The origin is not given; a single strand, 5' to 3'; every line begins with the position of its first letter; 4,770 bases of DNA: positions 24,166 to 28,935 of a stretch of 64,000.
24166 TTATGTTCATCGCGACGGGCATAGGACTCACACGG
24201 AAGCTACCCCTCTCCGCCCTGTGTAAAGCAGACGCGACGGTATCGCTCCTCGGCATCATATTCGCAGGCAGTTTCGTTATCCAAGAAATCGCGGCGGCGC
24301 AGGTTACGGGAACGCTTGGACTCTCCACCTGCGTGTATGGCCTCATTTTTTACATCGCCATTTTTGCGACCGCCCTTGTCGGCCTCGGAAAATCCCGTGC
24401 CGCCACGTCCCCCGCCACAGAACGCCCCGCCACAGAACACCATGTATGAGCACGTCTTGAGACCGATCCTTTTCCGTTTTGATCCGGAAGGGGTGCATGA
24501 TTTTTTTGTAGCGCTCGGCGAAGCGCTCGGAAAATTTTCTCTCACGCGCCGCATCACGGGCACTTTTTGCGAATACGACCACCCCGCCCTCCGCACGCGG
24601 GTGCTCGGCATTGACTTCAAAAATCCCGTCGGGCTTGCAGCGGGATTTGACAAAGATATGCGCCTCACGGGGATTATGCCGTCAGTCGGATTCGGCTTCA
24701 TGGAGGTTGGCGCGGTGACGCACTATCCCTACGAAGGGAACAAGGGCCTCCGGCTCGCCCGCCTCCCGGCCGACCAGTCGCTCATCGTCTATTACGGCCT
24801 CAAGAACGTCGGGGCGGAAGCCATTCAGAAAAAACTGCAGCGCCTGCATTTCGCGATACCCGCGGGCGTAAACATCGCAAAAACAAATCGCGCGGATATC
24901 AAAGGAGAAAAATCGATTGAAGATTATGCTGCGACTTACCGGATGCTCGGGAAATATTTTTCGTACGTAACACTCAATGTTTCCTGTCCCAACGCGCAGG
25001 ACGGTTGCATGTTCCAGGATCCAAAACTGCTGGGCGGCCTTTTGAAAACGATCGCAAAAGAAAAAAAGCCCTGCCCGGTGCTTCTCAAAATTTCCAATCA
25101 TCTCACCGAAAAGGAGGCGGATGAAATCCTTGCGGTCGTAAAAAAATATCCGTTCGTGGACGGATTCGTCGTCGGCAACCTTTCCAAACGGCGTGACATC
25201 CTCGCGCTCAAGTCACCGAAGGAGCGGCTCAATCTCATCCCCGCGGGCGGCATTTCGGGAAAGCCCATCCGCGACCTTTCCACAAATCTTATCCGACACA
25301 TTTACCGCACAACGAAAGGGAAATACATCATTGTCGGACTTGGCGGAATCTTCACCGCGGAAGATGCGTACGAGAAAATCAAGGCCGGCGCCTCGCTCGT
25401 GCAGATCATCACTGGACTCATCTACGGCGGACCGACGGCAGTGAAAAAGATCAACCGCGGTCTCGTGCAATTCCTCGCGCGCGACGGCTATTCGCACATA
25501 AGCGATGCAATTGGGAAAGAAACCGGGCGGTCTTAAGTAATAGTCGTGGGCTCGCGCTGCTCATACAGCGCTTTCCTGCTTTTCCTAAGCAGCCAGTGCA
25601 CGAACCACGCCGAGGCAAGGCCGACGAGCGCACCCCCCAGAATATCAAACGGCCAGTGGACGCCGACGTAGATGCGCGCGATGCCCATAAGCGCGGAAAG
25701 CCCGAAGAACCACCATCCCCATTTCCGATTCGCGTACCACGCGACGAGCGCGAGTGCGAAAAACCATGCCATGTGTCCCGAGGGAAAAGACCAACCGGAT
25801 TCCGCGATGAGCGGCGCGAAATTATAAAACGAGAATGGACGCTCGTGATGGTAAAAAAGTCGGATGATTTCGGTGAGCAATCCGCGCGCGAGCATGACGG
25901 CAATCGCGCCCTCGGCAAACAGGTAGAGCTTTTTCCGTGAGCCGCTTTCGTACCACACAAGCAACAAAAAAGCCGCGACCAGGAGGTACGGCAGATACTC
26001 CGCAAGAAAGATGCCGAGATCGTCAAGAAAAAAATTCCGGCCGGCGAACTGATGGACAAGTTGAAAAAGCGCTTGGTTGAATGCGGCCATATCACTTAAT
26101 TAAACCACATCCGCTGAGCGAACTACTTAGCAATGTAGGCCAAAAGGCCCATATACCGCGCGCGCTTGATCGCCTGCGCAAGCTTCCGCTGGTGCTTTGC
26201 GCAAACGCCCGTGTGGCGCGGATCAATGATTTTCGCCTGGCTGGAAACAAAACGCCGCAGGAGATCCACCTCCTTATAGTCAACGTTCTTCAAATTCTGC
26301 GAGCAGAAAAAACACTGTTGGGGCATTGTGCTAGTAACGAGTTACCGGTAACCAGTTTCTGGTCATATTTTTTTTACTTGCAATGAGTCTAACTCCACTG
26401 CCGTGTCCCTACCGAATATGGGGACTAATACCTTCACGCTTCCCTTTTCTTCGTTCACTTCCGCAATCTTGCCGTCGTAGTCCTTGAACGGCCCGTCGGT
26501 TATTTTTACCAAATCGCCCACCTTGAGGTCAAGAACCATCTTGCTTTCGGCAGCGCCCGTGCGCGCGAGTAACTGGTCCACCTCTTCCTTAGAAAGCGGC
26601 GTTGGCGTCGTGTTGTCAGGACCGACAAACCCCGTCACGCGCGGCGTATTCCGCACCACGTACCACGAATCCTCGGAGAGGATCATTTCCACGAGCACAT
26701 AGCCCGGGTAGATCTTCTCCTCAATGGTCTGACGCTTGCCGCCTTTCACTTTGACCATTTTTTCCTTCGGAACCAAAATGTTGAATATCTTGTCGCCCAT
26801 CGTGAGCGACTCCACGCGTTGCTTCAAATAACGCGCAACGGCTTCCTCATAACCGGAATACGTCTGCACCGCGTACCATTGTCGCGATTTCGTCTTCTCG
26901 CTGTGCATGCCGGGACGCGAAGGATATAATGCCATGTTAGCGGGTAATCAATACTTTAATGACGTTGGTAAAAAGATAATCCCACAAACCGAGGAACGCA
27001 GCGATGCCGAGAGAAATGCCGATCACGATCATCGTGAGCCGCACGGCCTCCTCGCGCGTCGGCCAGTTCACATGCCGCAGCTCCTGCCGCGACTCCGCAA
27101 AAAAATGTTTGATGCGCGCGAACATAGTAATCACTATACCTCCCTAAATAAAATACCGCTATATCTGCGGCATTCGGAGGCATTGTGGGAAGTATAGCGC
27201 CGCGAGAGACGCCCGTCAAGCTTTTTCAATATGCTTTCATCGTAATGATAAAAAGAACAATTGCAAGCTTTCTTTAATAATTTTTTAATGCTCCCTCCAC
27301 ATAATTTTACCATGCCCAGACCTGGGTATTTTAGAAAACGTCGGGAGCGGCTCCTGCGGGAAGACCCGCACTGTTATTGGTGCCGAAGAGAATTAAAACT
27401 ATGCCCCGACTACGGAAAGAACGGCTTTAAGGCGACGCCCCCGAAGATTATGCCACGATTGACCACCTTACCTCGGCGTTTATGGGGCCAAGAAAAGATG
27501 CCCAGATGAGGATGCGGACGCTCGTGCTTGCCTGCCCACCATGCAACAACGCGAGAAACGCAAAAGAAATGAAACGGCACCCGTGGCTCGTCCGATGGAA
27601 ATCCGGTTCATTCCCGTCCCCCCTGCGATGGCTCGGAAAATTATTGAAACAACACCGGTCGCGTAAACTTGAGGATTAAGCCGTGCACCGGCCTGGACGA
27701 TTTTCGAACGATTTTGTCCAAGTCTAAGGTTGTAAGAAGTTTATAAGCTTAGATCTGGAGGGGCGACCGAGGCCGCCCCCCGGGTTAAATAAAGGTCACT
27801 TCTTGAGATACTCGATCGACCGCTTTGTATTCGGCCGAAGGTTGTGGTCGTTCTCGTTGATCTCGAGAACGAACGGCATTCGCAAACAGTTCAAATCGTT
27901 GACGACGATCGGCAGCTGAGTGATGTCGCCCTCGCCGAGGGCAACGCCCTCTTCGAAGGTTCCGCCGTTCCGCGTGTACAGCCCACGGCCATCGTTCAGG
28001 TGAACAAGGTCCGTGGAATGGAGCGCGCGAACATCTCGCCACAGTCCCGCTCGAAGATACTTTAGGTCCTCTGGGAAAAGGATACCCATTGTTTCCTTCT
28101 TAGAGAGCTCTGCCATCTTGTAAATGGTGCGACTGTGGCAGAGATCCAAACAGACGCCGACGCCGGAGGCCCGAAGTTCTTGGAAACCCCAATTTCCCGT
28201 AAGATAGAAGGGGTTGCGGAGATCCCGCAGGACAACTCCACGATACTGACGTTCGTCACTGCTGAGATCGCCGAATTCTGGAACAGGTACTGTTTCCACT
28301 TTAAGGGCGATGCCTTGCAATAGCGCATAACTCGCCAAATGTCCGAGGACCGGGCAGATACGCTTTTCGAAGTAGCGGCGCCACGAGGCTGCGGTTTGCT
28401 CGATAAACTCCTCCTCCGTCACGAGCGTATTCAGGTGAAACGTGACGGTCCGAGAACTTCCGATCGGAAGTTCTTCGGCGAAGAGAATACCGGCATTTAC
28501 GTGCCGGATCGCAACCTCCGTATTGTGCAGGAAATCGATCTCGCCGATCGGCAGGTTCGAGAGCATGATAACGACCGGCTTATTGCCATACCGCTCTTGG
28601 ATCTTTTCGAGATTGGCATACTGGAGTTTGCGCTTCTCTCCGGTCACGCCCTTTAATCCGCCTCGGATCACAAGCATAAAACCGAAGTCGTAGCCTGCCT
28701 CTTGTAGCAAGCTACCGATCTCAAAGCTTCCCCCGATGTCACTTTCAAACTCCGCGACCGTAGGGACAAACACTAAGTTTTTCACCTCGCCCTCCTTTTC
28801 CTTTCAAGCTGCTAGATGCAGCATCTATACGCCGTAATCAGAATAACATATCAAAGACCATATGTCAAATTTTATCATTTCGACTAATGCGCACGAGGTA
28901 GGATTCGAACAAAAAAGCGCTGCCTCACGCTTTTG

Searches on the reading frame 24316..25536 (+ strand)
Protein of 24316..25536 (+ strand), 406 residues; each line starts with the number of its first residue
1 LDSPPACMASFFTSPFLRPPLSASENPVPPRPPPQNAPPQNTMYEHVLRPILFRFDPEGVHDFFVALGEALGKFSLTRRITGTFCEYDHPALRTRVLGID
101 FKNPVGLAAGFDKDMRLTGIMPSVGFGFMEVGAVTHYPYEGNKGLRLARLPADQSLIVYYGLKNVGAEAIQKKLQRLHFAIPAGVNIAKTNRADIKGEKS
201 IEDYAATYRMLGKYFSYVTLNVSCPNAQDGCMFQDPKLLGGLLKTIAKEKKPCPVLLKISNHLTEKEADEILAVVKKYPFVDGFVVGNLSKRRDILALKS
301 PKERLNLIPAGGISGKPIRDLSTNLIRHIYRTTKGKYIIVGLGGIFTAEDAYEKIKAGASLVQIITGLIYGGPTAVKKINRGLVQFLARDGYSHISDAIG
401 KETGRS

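Call 42: search_protein_families(library=pfam, proteins=[window:24316-25536:+], max_evalue=0.001)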
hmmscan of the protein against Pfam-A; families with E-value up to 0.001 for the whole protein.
window:24316-25536:+ (406 aa): 1 family
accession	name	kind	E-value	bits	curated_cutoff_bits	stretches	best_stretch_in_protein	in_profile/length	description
PF01180.27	DHO_dh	-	3.4e-67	227.1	27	1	92-387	2-291/291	Dihydroorotate dehydrogenase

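Call 47: search_protein_families(library=ncbifam, proteins=[window:24316-25536:+], max_evalue=0.001)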
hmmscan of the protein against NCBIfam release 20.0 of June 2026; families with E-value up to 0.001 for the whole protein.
window:24316-25536:+ (406 aa): 16 families
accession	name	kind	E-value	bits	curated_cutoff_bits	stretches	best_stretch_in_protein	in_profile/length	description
NF003652.0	PRK05286.2-5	equivalog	1.5e-102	343.4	267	1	43-395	2-352/353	quinone-dependent dihydroorotate dehydrogenase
NF003651.0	PRK05286.2-4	equivalog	6.8e-100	334.3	448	1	52-402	17-375/377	quinone-dependent dihydroorotate dehydrogenase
TIGR01036.1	pyrD_sub2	equivalog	3.5e-83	279.3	200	1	46-402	2-354/356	dihydroorotate dehydrogenase (quinone)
NF003645.0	PRK05286.1-2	equivalog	1.9e-82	277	366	1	43-403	4-355/359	quinone-dependent dihydroorotate dehydrogenase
NF003648.0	PRK05286.2-1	equivalog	6.8e-82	275.2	433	1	42-403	2-356/360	quinone-dependent dihydroorotate dehydrogenase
NF003650.0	PRK05286.2-3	equivalog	5.9e-75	252.6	477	1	41-403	13-389/393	quinone-dependent dihydroorotate dehydrogenase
NF003649.0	PRK05286.2-2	equivalog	3.7e-74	249.8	505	1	46-402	4-349/351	quinone-dependent dihydroorotate dehydrogenase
NF003646.0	PRK05286.1-4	equivalog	2.4e-68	230.4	457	1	46-384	4-337/341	quinone-dependent dihydroorotate dehydrogenase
NF003647.0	PRK05286.1-5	equivalog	3.7e-62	210.2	619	1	46-401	3-352/354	quinone-dependent dihydroorotate dehydrogenase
NF003644.0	PRK05286.1-1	equivalog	2e-61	207.9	418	1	43-379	1-332/336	quinone-dependent dihydroorotate dehydrogenase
TIGR01037.2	pyrD_sub1_fam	subfamily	4.6e-33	114.6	270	1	92-401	1-298/300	dihydroorotate dehydrogenase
NF005574.0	PRK07259.1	equivalog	7.3e-33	113.8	269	1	91-401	4-301/304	dihydroorotate dehydrogenase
NF041011.1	dihydoor_dh_Arch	equivalog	7e-24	84.4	330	1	95-401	2-286/289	dihydroorotate dehydrogenase PyrD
NF002702.0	PRK02506.1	equivalog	7.7e-19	67.9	301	1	213-401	120-308/313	dihydroorotate oxidase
NF006183.0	PRK08318.1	equivalog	2.3e-13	49.7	335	1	310-403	226-320/422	NAD-dependent dihydropyrimidine dehydrogenase subunit PreA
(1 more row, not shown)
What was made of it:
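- A class 2 (quinone-dependent) DHODH is encoded at 24316..25536 (call 47).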

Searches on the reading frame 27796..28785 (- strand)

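Call 42: search_protein_families(library=pfam, proteins=[window:27796-28785:-], max_evalue=0.001)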
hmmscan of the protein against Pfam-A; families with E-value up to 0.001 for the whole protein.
window:27796-28785:- (329 aa): 1 family
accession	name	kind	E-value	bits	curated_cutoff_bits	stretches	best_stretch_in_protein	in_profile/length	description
PF01261.30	AP_endonuc_2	-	2.6e-05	24.5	31.1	1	203-329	147-248/249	Xylose isomerase-like TIM barrel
